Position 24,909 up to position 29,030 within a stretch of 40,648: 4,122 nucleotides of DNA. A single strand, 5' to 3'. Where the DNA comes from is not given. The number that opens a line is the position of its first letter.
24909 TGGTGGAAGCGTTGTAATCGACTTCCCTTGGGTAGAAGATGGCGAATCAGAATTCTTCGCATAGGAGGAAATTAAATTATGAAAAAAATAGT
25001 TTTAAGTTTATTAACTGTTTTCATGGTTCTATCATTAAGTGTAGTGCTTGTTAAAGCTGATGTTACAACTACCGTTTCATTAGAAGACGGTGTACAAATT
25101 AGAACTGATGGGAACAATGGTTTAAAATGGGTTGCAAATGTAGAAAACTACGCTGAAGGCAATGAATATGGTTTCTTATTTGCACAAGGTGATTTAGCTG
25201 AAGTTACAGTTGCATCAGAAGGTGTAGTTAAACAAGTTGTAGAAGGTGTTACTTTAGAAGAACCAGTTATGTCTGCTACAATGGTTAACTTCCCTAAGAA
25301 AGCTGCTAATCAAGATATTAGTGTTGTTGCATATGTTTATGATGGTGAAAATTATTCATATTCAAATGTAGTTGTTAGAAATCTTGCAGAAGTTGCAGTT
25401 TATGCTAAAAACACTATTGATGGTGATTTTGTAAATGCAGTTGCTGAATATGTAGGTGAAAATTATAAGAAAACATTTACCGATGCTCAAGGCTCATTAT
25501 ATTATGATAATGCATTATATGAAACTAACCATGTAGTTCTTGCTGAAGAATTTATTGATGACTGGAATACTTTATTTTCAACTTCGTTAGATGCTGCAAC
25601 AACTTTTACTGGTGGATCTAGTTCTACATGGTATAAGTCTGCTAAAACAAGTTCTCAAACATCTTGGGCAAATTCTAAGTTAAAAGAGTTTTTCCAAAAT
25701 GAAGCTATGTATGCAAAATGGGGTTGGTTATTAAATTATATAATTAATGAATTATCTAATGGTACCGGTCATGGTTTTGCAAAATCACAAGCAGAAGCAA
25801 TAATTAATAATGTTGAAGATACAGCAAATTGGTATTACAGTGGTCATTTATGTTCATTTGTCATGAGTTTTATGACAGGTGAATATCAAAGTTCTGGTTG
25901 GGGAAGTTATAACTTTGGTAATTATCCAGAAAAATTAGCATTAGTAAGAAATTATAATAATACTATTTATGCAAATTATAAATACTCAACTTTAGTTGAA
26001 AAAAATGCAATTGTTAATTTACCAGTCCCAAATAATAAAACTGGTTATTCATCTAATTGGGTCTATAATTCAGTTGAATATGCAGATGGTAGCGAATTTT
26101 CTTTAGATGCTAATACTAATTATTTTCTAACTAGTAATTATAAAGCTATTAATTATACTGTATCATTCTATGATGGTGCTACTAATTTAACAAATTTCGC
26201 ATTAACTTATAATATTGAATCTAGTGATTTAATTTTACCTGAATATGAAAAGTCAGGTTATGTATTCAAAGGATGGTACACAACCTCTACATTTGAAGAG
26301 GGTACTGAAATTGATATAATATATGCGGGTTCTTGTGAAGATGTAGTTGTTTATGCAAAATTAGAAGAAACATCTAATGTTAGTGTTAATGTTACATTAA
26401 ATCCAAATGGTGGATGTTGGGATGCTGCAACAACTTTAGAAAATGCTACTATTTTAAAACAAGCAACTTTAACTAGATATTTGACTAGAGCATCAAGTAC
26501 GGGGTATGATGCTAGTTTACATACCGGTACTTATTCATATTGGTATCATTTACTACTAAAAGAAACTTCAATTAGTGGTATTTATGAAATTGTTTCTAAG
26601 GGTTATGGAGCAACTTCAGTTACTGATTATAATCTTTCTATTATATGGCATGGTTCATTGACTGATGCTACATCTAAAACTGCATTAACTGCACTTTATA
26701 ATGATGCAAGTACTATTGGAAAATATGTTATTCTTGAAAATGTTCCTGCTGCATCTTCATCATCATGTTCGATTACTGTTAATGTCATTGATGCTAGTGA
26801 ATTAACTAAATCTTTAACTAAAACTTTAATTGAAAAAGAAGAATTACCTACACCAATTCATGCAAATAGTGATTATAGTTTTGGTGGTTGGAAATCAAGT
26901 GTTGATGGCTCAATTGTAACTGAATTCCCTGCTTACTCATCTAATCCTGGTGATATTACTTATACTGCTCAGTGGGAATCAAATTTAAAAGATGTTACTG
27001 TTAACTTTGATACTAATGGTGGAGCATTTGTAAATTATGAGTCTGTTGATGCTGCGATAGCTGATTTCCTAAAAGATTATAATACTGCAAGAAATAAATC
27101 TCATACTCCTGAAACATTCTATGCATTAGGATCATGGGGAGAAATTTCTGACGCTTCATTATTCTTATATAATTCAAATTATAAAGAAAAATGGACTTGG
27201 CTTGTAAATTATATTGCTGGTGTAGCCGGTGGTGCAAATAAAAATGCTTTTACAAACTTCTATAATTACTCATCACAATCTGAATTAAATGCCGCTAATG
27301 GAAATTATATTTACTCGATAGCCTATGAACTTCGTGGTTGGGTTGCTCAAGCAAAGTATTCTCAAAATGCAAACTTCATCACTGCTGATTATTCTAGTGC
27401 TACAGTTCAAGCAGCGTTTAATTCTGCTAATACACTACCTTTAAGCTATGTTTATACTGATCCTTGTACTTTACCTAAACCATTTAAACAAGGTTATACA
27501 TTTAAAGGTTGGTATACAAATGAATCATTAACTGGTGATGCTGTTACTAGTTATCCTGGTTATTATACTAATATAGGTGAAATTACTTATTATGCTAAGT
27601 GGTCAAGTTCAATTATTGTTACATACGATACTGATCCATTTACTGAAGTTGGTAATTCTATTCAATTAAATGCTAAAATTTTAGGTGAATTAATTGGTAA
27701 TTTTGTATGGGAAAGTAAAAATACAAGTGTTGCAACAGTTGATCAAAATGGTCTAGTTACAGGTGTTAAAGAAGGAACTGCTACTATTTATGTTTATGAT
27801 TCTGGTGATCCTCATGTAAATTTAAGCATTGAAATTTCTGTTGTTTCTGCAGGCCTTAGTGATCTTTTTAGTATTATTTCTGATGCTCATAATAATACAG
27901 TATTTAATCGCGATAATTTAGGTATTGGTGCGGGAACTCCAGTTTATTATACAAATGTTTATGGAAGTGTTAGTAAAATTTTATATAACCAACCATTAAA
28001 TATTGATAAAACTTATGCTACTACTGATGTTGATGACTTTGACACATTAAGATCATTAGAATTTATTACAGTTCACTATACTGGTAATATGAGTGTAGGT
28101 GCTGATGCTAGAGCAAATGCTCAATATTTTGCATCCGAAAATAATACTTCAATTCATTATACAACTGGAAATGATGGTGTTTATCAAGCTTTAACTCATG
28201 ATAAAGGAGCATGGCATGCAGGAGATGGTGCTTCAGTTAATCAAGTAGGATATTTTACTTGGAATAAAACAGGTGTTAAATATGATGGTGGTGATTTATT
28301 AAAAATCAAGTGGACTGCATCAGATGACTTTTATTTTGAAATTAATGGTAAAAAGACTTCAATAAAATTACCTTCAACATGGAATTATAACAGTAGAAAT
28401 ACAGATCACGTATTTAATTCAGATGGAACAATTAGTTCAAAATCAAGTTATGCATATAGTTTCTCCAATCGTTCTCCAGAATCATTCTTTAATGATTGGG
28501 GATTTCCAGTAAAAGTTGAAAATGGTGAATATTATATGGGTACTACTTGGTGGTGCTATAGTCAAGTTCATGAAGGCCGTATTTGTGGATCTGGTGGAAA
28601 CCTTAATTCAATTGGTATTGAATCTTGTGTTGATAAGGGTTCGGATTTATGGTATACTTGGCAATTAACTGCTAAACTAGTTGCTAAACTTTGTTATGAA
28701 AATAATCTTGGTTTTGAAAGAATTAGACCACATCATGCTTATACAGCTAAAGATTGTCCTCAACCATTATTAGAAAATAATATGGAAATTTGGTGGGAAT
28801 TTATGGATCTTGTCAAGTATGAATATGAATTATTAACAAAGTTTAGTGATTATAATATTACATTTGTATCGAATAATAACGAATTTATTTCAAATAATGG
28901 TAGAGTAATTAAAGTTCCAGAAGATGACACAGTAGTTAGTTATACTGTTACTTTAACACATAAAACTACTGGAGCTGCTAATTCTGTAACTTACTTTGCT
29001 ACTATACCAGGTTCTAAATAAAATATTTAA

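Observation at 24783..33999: Tandemly duplicated two-gene cassette: promoter - micro-ORF - giant secreted amidase protein - terminator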

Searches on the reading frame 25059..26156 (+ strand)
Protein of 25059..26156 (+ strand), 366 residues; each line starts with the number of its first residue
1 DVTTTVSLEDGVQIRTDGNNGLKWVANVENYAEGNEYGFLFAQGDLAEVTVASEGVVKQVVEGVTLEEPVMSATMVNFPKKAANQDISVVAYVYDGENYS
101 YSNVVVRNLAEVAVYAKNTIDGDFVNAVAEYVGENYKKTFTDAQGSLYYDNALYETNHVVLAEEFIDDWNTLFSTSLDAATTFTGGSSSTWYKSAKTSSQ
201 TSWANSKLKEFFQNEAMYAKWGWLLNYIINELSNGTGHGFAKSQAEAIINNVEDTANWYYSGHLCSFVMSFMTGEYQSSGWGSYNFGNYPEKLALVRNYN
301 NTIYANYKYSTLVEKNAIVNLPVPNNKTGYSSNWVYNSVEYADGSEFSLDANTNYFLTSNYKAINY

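Call 31: find_homologous_proteins(query=window:25059-26156:+, max_evalue=0.001)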
Query window:25059-26156:+ (366 aa): 6 proteins with E <= 0.001 among 2094 candidates.
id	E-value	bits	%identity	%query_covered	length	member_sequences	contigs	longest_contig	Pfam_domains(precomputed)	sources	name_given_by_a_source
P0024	1.2e-75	273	54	72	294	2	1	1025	-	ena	-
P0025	5.2e-60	222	47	76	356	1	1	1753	-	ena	-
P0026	3.7e-49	186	43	82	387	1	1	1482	-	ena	-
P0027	1.6e-47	181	47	60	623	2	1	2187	PF26182.1,PF21461.4,PF22359.3,PF02368.25,PF26918.1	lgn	-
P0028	1.5e-43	168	50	54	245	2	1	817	-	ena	-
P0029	3.0e-41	160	51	48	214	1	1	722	-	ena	-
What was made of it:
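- Tried and rejected: Homologue search with residues 25-390 of giant 1: returned only 6 fragments (call 31).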

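Call 47: predict_structure(alignment_id=A4)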
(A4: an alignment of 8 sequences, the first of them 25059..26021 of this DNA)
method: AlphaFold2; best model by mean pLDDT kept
length: 321 residues; sequences in the alignment: 8
mean_pLDDT: 71.6   pTM: 0.50
mean pLDDT of the five models: 71.6, 69.5, 68.7, 67.0, 66.4
residues with pLDDT >= 90: 42; 70-90: 142; 50-70: 96; < 50: 41
segments of 3 or more residues with pLDDT < 50: 136-139, 141-153, 300-321
pLDDT, mean of each block of 10 residues (from residue 1): 80 60 85 90 83 88 84 71 73 92 80 61 64 51 45 58 89 91 81 78 81 82 80 60 85 71 83 71 54 52 37 36 26
secondary structure, 60 per line:
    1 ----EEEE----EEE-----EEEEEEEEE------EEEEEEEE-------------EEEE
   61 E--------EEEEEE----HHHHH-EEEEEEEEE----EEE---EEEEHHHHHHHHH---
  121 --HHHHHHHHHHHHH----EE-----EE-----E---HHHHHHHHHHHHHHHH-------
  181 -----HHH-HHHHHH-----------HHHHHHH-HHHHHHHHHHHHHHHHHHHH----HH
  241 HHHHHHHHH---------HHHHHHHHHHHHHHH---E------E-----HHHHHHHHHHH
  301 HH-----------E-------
elements in order: E5-8 E13-15 E21-29 E36-43 E57-61 E70-75 H80-84 E86-94 E99-101 E105-108 H109-117 H123-135 H158-173 H190-195 H207-213 H215-234 H239-249 H259-273 H290-302
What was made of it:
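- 25059..25481 (+): Handle domain of giant 1 (beta-sandwich, no Pfam family). This is the part that co-occurs with the micro-ORF. The AF2 model has pLDDT 80-90 over the strands (call 47).
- The AF2 model of the handle domain looks like a complete 9-strand sandwich without the peptide (call 47).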

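Call 50: fold_search(model_id=the predicted structure, library=pdb)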
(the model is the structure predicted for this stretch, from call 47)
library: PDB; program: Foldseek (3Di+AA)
matches with E <= 10: 1910; with E <= 0.001: 0
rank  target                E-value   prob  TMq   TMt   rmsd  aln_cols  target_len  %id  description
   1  8rjc_5                1.9e-03  0.97  0.23  0.36  18.3       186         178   10  Structure of the rabbit 80S ribosome stalled on a 2-TMD rhodopsin intermediate in complex with Sec61-TRAP, open confor (released 2024-01-24)
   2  6wdq_D                3.0e-03  1.00  0.20  0.50   5.5       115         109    8  IL23/IL23R/IL12Rb1 signaling complex (released 2021-02-24)
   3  8y31_E                3.4e-03  0.99  0.18  0.43   6.9       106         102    8  The crystal structure of the QX006N-Fab/IFNAR1-SD123 complex (released 2024-12-04)
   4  5low_B                3.4e-03  0.96  0.18  0.33   9.2       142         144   10  Structure of the Ca2+-bound Rabphilin 3A C2B domain SNAP25 complex (P21 space group) (released 2017-06-21)
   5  5lob_B                3.4e-03  0.96  0.18  0.33   9.2       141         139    9  Structure of the Ca2+-bound Rabphilin3A C2B- SNAP25 complex (C2 space group) (released 2017-06-21)
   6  7p60_G                4.2e-03  0.98  0.20  0.43   8.6       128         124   10  Structure of homomeric LRRC8A Volume-Regulated Anion Channel in complex with synthetic nanobody Sb4 at 1:0.5 ratio (released 2021-09-15)
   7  9oog_H                4.8e-03  0.98  0.20  0.41   7.8       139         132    9  Cryo-EM structure of vaccine-elicited antibody T3_NB_G05 in complex with HIV Env trimer Q23-APEX-GT1.N187S (released 2025-11-12)
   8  6itq_C                7.2e-03  0.97  0.20  0.43   9.3       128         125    9  Crystal structure of cortisol complexed with its nanobody at pH 10.5 (released 2019-07-24)
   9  8b5l_q                7.6e-03  0.85  0.19  0.31   8.3       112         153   12  Cryo-EM structure of ribosome-Sec61-TRAP (TRanslocon Associated Protein) translocon complex (released 2023-03-01)
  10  3bpn_B                8.6e-03  0.99  0.20  0.29   5.0       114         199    9  Crystal structure of the IL4-IL4R-IL13Ra ternary complex (released 2008-02-05)
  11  9pzs_F                8.6e-03  0.97  0.20  0.43   7.7       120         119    7  Native GluN1/GluN2A/GluN2B in complex with 5F11 and 3D2 Fabs (class 1), glycine and glutamate bound state (released 2025-12-17)
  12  8xrp_D                9.1e-03  1.00  0.22  0.55   4.9       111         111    7  The Cryo-EM structure of IL-12, receptor subunit beta-1 and receptor subunit beta-2 complex (released 2024-07-24)
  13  6itq_A                9.1e-03  0.97  0.20  0.44   9.0       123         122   11  Crystal structure of cortisol complexed with its nanobody at pH 10.5 (released 2019-07-24)
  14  2zot_C                9.1e-03  0.85  0.18  0.31   8.7       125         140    7  Crystal structure of human F-spondin reeler domain (fragment 1) (released 2008-10-14)
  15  8xrp_C                9.7e-03  1.00  0.22  0.24   4.4       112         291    7  The Cryo-EM structure of IL-12, receptor subunit beta-1 and receptor subunit beta-2 complex (released 2024-07-24)
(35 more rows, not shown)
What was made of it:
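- Tried and rejected: TapA appeared among many equal hits (call 50).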

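Call 51: find_related_loci(query=A4, collection=metagenome_contigs, flank=6000)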
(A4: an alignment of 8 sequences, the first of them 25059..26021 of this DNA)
Query A4 (321 aa) in metagenome_contigs; peptide patterns used: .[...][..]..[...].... (x = any residue, [..] = any of these).
222 stretches matched a pattern; 6 encode a relative of the query (tblastn E <= 1e-3); 6 distinct loci.
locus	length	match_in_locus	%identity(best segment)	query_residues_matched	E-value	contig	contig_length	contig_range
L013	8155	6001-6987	25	4-321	1e-19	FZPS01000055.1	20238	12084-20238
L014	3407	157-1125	26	10-321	1e-19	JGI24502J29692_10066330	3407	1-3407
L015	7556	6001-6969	26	10-321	2e-19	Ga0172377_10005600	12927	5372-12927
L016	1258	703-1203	34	11-175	2e-18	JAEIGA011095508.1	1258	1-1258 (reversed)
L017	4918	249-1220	24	6-304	2e-14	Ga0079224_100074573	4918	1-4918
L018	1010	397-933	30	10-177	3e-13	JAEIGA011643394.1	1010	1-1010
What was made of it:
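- Tried and rejected: Metagenome scan: it used a pattern from the helical domain and gave only 6 loci (call 51).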

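Call 98: search_protein_families(library=phrogs, proteins=[window:25059-26021:+], max_evalue=0.1)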
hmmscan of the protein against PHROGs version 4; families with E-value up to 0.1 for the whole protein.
window:25059-26021:+ (321 aa): 0 families

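Call 99: search_protein_families(library=padloc, proteins=[window:25059-26021:+], max_evalue=0.1)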
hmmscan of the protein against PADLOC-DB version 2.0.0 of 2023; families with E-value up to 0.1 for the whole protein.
window:25059-26021:+ (321 aa): 0 families

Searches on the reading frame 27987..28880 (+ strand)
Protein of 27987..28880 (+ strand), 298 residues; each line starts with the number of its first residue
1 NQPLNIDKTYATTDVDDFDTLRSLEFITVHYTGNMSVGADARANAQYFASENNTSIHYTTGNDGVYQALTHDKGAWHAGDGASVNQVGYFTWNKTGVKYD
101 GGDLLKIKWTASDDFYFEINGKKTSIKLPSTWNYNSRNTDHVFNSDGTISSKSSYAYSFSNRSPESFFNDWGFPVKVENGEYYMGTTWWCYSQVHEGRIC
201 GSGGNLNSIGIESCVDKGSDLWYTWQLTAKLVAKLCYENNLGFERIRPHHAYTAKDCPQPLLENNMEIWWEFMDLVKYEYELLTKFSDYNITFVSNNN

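Call 97: search_solved_structures(query=window:27987-28880:+, max_evalue=0.001, show_alignments=4)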
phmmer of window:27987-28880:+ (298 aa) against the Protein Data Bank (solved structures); distinct sequences matched with E-value up to 0.001: 5.
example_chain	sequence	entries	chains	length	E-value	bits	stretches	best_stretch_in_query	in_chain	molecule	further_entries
3hmb_A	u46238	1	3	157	1e-16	64.5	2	25-82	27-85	N-acetylmuramoyl-L-alanine amidase xlyA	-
3rdr_A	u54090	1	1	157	3.2e-16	62.9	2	26-82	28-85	N-acetylmuramoyl-L-alanine amidase XlyA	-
2l47_A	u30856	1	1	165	2.6e-08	37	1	203-277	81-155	N-acetylmuramoyl-L-alanine amidase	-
1yb0_A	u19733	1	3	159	5.4e-08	35.9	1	203-277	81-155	prophage LambdaBa02, N-acetylmuramoyl-L-alanine amidase, family 2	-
2ar3_A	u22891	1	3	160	3.5e-07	33.2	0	203-277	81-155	prophage lambdaba02, n-acetylmuramoyl-l-alanine amidase, family 2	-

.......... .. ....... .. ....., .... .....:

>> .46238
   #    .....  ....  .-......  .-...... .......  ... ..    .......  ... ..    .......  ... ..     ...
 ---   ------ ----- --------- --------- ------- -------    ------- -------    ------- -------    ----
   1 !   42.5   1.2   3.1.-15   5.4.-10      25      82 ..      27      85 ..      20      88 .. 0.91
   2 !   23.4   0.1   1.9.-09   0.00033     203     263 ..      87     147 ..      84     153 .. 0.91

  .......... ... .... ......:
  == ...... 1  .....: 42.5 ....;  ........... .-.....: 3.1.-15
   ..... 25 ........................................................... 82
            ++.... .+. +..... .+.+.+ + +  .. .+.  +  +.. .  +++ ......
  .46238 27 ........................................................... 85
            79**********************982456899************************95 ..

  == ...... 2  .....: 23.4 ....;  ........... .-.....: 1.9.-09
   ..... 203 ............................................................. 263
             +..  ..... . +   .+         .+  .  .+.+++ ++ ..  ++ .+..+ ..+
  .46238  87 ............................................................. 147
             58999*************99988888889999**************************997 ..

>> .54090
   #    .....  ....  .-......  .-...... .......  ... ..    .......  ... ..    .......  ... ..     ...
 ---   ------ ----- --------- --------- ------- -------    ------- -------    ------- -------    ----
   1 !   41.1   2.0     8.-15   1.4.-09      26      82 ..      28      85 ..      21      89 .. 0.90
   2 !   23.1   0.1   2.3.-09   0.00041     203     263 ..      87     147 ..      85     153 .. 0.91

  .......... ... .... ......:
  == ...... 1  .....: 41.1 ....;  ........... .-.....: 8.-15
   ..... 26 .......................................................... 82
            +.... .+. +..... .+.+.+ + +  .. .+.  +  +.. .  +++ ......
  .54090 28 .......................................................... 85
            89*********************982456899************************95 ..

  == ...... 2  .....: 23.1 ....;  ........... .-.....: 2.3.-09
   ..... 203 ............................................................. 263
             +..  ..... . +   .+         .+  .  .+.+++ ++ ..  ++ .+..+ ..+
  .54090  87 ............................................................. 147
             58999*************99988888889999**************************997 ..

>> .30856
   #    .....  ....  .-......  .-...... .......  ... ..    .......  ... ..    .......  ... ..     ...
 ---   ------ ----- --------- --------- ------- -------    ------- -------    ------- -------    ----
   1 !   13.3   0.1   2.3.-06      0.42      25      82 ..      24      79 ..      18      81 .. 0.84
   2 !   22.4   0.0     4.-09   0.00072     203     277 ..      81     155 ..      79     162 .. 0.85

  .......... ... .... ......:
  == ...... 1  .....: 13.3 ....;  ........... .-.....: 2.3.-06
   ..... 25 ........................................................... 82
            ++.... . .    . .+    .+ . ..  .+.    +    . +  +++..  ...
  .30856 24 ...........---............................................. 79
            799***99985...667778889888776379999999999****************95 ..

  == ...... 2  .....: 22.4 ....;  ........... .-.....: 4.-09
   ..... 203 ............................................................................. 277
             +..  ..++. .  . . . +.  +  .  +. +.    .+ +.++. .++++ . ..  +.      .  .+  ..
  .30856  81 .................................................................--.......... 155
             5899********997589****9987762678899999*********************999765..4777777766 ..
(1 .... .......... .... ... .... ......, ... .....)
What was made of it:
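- Closest known: Modular Gram-positive cell-wall hydrolases with an Amidase_2 catalytic domain. Same: The Amidase_2 His, Glu, His and Cys residues align with XlyA and PlyL (call 97).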
